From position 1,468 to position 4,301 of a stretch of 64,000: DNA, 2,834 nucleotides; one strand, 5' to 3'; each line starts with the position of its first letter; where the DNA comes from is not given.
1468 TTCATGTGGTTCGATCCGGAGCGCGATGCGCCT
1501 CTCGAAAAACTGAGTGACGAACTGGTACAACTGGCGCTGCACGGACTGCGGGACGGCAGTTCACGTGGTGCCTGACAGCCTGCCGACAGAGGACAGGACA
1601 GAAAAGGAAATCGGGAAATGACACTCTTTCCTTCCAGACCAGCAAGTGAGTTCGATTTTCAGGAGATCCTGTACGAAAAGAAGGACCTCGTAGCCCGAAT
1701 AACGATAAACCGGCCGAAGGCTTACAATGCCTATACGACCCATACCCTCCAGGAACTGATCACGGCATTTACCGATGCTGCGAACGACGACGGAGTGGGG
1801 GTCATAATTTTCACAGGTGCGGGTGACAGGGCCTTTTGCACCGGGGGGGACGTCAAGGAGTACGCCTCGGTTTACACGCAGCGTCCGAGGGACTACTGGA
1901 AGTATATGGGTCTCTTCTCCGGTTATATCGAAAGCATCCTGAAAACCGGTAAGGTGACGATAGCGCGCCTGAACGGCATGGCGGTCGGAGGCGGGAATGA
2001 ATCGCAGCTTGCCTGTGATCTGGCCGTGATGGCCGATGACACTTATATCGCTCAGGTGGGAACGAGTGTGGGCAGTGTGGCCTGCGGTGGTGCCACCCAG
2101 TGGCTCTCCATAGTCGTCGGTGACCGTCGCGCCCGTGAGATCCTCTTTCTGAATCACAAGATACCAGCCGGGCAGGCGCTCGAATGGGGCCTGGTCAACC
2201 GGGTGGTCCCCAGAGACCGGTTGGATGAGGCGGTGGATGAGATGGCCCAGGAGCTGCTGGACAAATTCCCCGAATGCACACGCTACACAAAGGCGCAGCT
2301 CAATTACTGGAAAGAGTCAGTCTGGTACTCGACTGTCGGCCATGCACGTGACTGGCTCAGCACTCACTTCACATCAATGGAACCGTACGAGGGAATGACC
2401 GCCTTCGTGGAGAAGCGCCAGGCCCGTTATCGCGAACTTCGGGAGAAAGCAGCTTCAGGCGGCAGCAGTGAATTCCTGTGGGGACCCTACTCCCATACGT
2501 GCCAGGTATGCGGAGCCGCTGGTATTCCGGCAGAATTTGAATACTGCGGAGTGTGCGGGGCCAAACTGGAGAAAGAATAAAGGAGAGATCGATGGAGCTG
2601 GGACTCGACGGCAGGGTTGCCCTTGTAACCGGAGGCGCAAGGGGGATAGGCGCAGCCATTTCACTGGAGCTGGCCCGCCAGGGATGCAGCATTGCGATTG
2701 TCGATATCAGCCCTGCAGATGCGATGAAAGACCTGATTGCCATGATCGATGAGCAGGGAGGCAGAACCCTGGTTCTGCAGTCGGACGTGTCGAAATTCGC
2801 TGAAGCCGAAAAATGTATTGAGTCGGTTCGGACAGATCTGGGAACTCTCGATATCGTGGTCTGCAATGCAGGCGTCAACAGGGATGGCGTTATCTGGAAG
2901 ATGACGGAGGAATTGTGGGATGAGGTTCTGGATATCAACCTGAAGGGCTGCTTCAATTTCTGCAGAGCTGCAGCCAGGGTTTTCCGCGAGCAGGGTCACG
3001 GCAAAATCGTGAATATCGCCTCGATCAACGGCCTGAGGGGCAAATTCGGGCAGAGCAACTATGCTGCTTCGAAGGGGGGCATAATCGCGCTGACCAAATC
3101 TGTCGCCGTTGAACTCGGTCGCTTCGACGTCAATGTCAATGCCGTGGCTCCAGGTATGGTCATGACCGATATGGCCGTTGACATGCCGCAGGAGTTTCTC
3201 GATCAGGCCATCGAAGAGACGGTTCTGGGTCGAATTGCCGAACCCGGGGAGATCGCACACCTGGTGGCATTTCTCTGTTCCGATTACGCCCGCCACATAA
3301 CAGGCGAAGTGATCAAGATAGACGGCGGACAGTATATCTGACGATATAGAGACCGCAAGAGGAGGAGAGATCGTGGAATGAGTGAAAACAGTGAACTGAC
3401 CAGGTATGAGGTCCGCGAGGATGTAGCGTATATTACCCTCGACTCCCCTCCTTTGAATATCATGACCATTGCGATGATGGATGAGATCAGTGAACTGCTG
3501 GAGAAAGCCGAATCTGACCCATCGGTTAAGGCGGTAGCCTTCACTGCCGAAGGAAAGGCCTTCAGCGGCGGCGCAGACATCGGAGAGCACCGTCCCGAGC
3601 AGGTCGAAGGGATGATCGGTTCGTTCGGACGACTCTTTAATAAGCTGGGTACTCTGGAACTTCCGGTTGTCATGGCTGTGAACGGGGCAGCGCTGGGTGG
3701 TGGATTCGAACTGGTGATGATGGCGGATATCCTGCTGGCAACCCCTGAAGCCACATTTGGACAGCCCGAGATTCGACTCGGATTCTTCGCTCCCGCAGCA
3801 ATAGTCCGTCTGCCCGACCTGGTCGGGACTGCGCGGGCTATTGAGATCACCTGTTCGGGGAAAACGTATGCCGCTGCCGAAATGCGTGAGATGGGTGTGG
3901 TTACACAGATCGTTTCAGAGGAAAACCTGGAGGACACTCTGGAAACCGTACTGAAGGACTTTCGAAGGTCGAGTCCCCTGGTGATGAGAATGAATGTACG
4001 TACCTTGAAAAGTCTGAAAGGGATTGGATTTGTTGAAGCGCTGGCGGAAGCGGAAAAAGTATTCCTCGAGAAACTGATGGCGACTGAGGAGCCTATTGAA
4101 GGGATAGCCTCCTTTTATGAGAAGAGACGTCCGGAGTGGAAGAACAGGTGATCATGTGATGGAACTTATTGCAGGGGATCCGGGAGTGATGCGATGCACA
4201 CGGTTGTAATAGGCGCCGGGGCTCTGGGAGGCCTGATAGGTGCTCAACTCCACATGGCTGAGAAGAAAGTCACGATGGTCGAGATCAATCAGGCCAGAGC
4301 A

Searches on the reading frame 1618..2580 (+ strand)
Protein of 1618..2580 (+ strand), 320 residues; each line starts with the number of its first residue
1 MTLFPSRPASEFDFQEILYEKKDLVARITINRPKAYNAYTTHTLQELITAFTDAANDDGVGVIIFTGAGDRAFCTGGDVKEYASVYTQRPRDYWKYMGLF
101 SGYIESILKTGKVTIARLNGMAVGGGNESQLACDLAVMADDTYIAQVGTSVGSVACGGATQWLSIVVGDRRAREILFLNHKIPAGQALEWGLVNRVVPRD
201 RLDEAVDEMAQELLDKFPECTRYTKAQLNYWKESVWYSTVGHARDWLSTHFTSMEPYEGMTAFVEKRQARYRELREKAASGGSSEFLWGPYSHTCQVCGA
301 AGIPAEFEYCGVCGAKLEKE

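Call 4: search_protein_families(library=pfam, proteins=[window:1618-2580:+])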
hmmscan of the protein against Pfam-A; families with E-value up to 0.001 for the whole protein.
window:1618-2580:+ (320 aa): 2 families
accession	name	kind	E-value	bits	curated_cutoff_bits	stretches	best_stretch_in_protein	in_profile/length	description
PF00378.25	ECH_1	-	1.2e-53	182.5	27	1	21-272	2-249/251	Enoyl-CoA hydratase/isomerase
PF16113.10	ECH_2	-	2.1e-24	87.1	27.2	1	26-270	2-245/335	Enoyl-CoA hydratase/isomerase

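Call 6: search_protein_families(library=ncbifam, proteins=[window:1618-2580:+], max_evalue=0.00001)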
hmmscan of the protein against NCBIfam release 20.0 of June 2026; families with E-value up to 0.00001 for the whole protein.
window:1618-2580:+ (320 aa): 71 families (the best 25 are shown)
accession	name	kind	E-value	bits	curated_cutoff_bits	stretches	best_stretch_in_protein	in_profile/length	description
NF005637.0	PRK07396.1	equivalog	9.3e-56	189.2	380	1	13-275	11-270/273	1,4-dihydroxy-2-naphthoyl-CoA synthase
TIGR03200.1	dearomat_oah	equivalog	3.9e-55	187.4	464.45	2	25-198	38-211/360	6-oxocyclohex-1-ene-1-carbonyl-CoA hydratase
TIGR03210.1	badI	equivalog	2.4e-54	184.3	467.6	1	14-273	1-255/256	2-ketocyclohexanecarboxyl-CoA hydrolase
TIGR01929.1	menB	equivalog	1.7e-51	175.3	342.7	1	14-272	1-257/259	1,4-dihydroxy-2-naphthoyl-CoA synthase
NF004475.0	PRK05809.1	subfamily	3e-46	158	394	1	13-272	2-258/260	short-chain-enoyl-CoA hydratase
NF042430.2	EnCoAhydt_DpgD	equivalog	3.1e-43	148.1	400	1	19-272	1-256/258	enoyl-CoA-hydratase DpgD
NF006566.0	PRK09076.1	subfamily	1.1e-42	146.4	286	1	15-272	5-258/260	enoyl-CoA hydratase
NF005802.0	PRK07657.1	equivalog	1.5e-41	142.6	363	1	20-272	8-258/260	enoyl-CoA hydratase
NF004840.0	PRK06190.1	equivalog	2.6e-41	141.9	253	1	16-245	5-230/260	enoyl-CoA hydratase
NF006008.0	PRK08139.1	equivalog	5.6e-41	140.8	313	1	16-273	12-265/266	enoyl-CoA hydratase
NF004796.0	PRK06144.1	subfamily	2.2e-40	138.8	272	1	15-271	8-259/262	enoyl-CoA hydratase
NF004517.0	PRK05862.1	equivalog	2.9e-39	135.1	396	1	13-272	2-255/257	enoyl-CoA hydratase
NF004795.0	PRK06143.1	subfamily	3.5e-38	131.6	283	1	21-268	15-258/260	enoyl-CoA hydratase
NF006109.0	PRK08260.1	subfamily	5.2e-38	131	320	2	13-89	2-77/296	enoyl-CoA hydratase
NF051848.1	EnCoAHydtEchA19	equivalog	1.3e-37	129.7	400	1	17-272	2-256/258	enoyl-CoA hydratase EchA19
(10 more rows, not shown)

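Call 45: search_solved_structures(query=window:1618-2580:+, max_evalue=1e-20)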
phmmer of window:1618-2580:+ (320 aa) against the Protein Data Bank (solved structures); distinct sequences matched with E-value up to 1e-20: 75 (the best 60 are shown).
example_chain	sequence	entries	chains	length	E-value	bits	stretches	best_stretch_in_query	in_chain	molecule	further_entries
2iex_A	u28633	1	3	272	2.1e-50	175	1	9-272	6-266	Dihydroxynapthoic acid synthetase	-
2uzf_A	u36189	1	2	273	8.8e-44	153.2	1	13-271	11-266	NAPHTHOATE SYNTHASE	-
4els_A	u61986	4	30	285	1.1e-43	152.9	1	13-274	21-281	1,4-Dihydroxy-2-naphthoyl-CoA synthase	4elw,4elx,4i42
3t88_A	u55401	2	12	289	1.2e-43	152.8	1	13-274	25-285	1,4-Dihydroxy-2-naphthoyl-CoA synthase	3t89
3h02_A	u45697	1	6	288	1.2e-41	146.2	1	14-274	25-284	Naphthoate synthase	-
4eml_A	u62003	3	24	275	4.5e-37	131.2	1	14-271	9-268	Naphthoate synthase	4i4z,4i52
5zai_A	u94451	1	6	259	4.2e-36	128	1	13-271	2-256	3-hydroxypropionyl-coenzyme A dehydratase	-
6ojm_A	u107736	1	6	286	6e-35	124.2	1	13-272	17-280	1,4-dihydroxy-2-naphthoyl-CoA synthase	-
5z7r_A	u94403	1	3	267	2.1e-34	122.4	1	14-269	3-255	Short-chain-enoyl-CoA hydratase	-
7eum_C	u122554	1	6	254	2.4e-33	119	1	22-267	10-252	Enoyl-CoA hydratase/isomerase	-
28bq_A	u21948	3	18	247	8.5e-32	113.8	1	22-263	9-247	Enoyl-CoA hydratase/isomerase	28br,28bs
3kqf_A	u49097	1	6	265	1.4e-31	113.2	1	25-272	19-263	Enoyl-CoA hydratase/isomerase family protein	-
9ula_A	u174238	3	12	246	2.7e-31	112.2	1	22-230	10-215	Enoyl-CoA hydratase/isomerase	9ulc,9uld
5xzd_A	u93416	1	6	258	2.9e-31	112.1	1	14-273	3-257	Enoyl-CoA hydratase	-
9rgq_A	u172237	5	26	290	6e-30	107.8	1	7-273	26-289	Enoyl-CoA hydratase, mitochondrial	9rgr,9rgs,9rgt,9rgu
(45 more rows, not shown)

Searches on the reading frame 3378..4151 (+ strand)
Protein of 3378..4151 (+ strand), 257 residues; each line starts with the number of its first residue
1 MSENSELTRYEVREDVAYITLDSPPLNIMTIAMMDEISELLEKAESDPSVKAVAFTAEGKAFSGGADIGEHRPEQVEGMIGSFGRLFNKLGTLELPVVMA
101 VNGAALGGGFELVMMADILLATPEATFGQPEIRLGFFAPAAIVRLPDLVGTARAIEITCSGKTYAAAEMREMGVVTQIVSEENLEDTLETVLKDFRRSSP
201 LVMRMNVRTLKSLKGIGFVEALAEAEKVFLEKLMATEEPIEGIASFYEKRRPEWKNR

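Call 4: search_protein_families(library=pfam, proteins=[window:3378-4151:+])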
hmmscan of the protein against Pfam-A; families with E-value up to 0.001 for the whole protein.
window:3378-4151:+ (257 aa): 2 families
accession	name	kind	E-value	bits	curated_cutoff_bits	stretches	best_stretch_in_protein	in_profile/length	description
PF00378.25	ECH_1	-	4.7e-51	174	27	1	13-256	3-250/251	Enoyl-CoA hydratase/isomerase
PF16113.10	ECH_2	-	1.3e-24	87.8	27.2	1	17-190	2-183/335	Enoyl-CoA hydratase/isomerase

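Call 6: search_protein_families(library=ncbifam, proteins=[window:3378-4151:+], max_evalue=0.00001)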
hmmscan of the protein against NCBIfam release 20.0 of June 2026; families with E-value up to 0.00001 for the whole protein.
window:3378-4151:+ (257 aa): 71 families (the best 25 are shown)
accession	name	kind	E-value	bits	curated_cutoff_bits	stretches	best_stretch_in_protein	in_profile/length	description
NF005803.0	PRK07658.1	equivalog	4.6e-50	170.4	313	1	8-257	4-257/257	enoyl-CoA hydratase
TIGR03189.1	dienoyl_CoA_hyt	equivalog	9.6e-46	156.1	292.5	1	19-257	14-251/251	cyclohexa-1,5-dienecarbonyl-CoA hydratase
NF051848.1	EnCoAHydtEchA19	equivalog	1.8e-43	148.9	400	1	12-257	6-258/258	enoyl-CoA hydratase EchA19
NF004517.0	PRK05862.1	equivalog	4.4e-41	141.1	396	1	11-257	9-257/257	enoyl-CoA hydratase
NF007239.0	PRK09674.1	equivalog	9.5e-41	139.9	371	1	12-256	10-256/257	2,3-dehydroadipyl-CoA hydratase PaaF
NF005073.0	PRK06495.1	subfamily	2e-40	138.7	296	1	6-257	4-257/257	enoyl-CoA hydratase/isomerase family protein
NF042430.2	EnCoAhydt_DpgD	equivalog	5.1e-39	134.3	400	1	10-256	1-257/258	enoyl-CoA-hydratase DpgD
NF004475.0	PRK05809.1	subfamily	6.6e-38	130.7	394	1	11-257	9-260/260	short-chain-enoyl-CoA hydratase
NF006008.0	PRK08139.1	equivalog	1.7e-37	129.4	313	1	5-256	10-265/266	enoyl-CoA hydratase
NF006007.0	PRK08138.1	subfamily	6.6e-36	124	355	1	10-256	12-260/261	enoyl-CoA hydratase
NF005879.0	PRK07827.1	equivalog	6.9e-36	123.8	283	1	3-255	4-260/261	enoyl-CoA hydratase family protein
NF004796.0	PRK06144.1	subfamily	1.5e-35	123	272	1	5-256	7-261/262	enoyl-CoA hydratase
NF004857.0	PRK06210.1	equivalog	3e-35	122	341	1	7-255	9-273/275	enoyl-CoA hydratase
NF005802.0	PRK07657.1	equivalog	1e-34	120.2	363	1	12-255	10-258/260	enoyl-CoA hydratase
NF006566.0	PRK09076.1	subfamily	5.2e-34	118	286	1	9-257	8-260/260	enoyl-CoA hydratase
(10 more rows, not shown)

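Call 46: search_solved_structures(query=window:3378-4151:+, max_evalue=1e-25)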
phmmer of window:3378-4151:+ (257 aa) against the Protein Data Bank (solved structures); distinct sequences matched with E-value up to 1e-25: 29.
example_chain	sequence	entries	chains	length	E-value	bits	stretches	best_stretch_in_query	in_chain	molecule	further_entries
9qwv_A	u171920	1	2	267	4.5e-37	131.2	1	7-256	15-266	Enoyl-CoA hydratase, mitochondrial, putative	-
3pea_A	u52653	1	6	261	2.6e-35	125.4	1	11-256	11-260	Enoyl-CoA hydratase/isomerase family protein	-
3q0j_A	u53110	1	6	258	1.8e-34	122.7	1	13-257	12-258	enoyl-CoA hydratase echA8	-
3pzk_A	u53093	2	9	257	1.9e-34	122.6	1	14-257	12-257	e enoyl-CoA hydratase echA8 | enoyl-CoA hydratase echA8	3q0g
3h81_A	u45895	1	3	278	2.3e-34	122.3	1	13-257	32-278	enoyl-CoA hydratase echA8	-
4fjw_D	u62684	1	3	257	4.5e-34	121.4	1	14-257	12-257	Probable enoyl-CoA hydratase echA8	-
1ey3_A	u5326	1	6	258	2e-32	116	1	15-256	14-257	ENOYL-COA HYDRATASE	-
1mj3_A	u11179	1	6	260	2e-32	116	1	15-256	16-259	ENOYL-COA HYDRATASE, MITOCHONDRIAL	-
1dub_A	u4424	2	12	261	2.1e-32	116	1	15-256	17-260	2-ENOYL-COA HYDRATASE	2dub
5zai_A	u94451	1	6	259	2.1e-32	116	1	15-256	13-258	3-hydroxypropionyl-coenzyme A dehydratase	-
9rgq_A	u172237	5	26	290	3e-32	115.4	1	15-256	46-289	Enoyl-CoA hydratase, mitochondrial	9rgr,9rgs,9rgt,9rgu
2pbp_A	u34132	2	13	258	7.6e-32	114.1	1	16-255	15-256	Enoyl-CoA hydratase subunit I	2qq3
5xzd_A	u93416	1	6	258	2.4e-31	112.5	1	10-256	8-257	Enoyl-CoA hydratase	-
8zru_A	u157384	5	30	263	1.2e-30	110.1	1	16-256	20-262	Enoyl-CoA hydratase, mitochondrial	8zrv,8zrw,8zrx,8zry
7oeq_A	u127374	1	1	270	1.8e-30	109.6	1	17-255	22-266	Mevalonyl-coenzyme A hydratase sidH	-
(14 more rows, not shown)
